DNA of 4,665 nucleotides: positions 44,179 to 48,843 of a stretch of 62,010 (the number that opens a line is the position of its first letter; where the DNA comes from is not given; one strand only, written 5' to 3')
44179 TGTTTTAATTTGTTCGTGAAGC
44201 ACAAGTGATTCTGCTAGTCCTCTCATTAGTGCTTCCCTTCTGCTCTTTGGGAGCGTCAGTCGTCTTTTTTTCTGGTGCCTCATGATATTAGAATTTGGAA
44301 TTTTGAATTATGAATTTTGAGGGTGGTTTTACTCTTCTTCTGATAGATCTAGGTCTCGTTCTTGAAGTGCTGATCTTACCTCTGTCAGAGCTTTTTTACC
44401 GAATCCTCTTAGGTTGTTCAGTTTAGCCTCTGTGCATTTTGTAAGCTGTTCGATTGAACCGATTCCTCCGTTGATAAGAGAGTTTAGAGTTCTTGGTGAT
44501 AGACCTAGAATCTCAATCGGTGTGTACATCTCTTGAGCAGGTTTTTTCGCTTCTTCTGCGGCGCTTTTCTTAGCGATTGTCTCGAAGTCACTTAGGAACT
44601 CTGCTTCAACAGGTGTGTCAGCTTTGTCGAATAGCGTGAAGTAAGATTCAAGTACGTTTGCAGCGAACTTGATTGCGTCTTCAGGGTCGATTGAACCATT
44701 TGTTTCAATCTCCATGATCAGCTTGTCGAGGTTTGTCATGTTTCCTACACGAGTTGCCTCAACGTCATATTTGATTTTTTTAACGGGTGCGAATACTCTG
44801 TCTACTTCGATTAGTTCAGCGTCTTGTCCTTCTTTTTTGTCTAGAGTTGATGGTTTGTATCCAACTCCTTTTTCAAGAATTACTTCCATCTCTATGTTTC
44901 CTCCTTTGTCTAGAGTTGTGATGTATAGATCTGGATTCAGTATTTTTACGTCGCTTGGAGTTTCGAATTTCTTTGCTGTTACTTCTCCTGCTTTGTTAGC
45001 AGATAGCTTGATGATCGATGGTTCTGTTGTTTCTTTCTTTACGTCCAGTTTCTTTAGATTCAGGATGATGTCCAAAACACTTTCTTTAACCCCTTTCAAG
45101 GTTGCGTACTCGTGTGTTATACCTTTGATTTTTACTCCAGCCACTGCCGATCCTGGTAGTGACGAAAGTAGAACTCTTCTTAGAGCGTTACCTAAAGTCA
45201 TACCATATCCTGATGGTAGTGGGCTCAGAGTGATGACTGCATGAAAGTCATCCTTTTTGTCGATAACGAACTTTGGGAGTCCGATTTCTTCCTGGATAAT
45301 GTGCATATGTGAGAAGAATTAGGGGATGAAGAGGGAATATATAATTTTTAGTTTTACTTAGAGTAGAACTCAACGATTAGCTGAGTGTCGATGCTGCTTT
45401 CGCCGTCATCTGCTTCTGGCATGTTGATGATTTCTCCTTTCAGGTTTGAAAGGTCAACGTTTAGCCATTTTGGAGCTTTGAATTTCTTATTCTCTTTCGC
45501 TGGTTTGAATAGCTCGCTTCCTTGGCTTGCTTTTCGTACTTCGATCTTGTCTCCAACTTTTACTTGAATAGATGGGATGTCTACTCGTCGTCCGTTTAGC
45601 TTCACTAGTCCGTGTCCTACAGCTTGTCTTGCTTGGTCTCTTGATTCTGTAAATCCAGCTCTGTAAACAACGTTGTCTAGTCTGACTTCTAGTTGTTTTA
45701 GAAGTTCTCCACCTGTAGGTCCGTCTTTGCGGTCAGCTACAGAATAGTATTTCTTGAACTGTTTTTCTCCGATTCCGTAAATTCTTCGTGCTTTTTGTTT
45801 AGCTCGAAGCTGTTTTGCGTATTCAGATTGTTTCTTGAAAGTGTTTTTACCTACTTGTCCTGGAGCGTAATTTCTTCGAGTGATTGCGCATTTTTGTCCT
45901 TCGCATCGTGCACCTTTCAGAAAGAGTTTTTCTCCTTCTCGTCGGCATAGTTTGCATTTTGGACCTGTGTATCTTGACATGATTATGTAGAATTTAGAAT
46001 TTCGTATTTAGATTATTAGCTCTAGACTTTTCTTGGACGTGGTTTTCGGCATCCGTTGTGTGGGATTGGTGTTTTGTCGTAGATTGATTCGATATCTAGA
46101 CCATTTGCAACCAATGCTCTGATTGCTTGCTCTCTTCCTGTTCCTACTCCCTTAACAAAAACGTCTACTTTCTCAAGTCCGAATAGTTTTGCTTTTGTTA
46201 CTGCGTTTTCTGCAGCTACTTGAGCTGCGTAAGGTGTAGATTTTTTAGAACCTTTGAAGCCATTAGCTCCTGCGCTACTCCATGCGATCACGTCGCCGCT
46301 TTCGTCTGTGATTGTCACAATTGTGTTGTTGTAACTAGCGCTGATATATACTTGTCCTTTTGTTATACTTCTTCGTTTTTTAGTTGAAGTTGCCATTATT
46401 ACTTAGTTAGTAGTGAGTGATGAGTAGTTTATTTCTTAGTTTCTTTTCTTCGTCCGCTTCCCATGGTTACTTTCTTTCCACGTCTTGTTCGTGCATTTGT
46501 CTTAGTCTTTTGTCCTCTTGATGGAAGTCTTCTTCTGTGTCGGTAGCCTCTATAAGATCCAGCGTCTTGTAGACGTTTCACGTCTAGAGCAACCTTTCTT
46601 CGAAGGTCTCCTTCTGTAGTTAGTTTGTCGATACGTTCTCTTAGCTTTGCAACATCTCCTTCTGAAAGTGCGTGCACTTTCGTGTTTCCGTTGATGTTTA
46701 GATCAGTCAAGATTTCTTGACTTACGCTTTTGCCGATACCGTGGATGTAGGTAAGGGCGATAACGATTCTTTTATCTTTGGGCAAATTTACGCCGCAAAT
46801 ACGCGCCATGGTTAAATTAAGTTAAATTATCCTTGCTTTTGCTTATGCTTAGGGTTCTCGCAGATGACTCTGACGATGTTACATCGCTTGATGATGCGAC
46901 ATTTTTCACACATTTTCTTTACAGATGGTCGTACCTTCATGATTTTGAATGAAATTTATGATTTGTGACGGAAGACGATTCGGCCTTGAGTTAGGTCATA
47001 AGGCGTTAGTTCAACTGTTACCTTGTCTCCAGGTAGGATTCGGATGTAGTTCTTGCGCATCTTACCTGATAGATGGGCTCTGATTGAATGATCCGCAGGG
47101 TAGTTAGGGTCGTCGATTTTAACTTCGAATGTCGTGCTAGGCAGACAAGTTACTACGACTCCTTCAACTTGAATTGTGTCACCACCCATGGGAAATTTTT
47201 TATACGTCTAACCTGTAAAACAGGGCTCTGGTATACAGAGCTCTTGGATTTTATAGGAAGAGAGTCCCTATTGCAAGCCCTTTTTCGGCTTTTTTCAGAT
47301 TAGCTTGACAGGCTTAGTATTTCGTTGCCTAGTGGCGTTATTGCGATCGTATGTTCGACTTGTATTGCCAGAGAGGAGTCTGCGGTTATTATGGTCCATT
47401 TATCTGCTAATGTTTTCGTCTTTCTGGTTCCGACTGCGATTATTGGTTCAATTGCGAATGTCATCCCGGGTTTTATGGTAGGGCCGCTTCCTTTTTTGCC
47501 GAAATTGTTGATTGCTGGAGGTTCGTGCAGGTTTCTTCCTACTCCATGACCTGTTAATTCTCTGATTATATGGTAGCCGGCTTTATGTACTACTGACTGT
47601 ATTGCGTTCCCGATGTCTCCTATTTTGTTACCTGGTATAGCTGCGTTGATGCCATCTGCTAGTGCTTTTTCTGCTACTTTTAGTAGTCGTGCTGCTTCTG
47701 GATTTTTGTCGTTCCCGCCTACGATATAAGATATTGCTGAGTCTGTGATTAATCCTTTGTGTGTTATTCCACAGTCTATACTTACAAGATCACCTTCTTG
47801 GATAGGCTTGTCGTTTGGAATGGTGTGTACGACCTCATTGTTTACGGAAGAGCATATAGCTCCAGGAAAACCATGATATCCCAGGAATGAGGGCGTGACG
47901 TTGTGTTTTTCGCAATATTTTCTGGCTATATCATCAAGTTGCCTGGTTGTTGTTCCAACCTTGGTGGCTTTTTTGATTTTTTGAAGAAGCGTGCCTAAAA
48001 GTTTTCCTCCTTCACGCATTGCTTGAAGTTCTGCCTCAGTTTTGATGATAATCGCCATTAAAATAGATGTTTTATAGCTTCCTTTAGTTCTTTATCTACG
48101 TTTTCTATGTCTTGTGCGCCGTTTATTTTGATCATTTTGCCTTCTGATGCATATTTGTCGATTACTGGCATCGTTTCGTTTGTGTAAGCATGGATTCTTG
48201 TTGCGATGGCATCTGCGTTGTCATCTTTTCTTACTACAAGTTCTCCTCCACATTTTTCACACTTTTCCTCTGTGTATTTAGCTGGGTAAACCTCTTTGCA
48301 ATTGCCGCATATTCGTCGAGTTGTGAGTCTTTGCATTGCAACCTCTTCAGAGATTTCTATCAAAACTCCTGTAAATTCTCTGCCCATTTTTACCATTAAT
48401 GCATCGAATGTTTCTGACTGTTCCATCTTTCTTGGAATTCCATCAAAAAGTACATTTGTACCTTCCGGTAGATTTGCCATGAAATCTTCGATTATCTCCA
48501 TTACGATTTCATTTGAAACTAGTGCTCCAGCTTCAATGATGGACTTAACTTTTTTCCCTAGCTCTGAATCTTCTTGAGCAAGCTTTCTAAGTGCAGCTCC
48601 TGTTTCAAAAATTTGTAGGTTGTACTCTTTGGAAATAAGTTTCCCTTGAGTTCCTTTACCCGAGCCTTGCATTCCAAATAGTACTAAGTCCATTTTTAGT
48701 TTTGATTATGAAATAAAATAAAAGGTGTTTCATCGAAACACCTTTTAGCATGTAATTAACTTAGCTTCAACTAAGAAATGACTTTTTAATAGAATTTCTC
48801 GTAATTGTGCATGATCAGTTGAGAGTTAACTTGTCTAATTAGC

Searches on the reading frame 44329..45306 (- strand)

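Call 26: search_protein_families(library=ncbifam, proteins=[window:44329-45306:-], max_evalue=0.001)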
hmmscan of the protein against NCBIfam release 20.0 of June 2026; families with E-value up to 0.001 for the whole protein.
window:44329-45306:- (325 aa): 11 families
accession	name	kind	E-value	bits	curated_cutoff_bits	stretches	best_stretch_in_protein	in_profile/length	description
NF003519.0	PRK05182.2-5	equivalog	2.3e-98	329.1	277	1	14-324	13-317/320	DNA-directed RNA polymerase subunit alpha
TIGR02027.1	rpoA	equivalog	2.8e-91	305.8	227.8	1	23-323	2-297/298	DNA-directed RNA polymerase subunit alpha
NF003513.0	PRK05182.1-2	equivalog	2.8e-89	299.4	302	1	17-322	21-316/338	DNA-directed RNA polymerase subunit alpha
NF003516.0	PRK05182.2-2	equivalog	1.3e-84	284.1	353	1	15-317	13-302/315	DNA-directed RNA polymerase subunit alpha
NF003515.0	PRK05182.2-1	equivalog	1.2e-82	277.7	406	1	17-324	15-313/314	DNA-directed RNA polymerase subunit alpha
NF003514.0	PRK05182.1-4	equivalog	6.3e-79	265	434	1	13-322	9-309/338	DNA-directed RNA polymerase subunit alpha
NF003517.0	PRK05182.2-3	equivalog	1e-71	241.7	356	1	2-323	2-320/344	DNA-directed RNA polymerase subunit alpha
NF003518.0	PRK05182.2-4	equivalog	2.5e-66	224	523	1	15-323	12-310/312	DNA-directed RNA polymerase subunit alpha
NF001988.0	PRK00783.1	equivalog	1.1e-06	28.5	153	0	189-227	220-258/266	DNA-directed RNA polymerase subunit D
NF033442.0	BREX_PglW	equivalog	4.3e-05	21.4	990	1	240-318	784-854/1391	BREX system serine/threonine kinase PglW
NF005841.0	PRK07758.1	equivalog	0.00043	20.5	115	1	269-320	42-93/95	hypothetical protein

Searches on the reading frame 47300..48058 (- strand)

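Call 71: search_protein_families(library=pfam, proteins=[window:47300-48058:-], max_evalue=0.0001)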
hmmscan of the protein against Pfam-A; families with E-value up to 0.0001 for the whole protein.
window:47300-48058:- (252 aa): 1 family
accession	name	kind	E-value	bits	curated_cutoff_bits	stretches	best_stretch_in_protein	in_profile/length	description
PF00557.29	Peptidase_M24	-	8.8e-49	166.5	23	1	13-242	2-208/208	Metallopeptidase family M24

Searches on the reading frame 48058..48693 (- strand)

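Call 71: search_protein_families(library=pfam, proteins=[window:48058-48693:-], max_evalue=0.0001)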
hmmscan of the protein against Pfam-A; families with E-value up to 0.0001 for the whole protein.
window:48058-48693:- (211 aa): 4 families
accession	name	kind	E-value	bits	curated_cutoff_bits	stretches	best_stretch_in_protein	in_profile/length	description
PF00406.28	ADK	-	1.6e-36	126.1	26.8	1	5-185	1-150/151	Adenylate kinase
PF13207.12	AAA_17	-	7.4e-19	68.8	27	1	6-126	1-122/136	AAA domain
PF05191.20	ADK_lid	-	1.3e-07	31.8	26.6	1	126-157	1-36/36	Adenylate kinase, active site lid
PF13238.12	AAA_18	-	5.1e-07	30.6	29.4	1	4-127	2-112/128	AAA domain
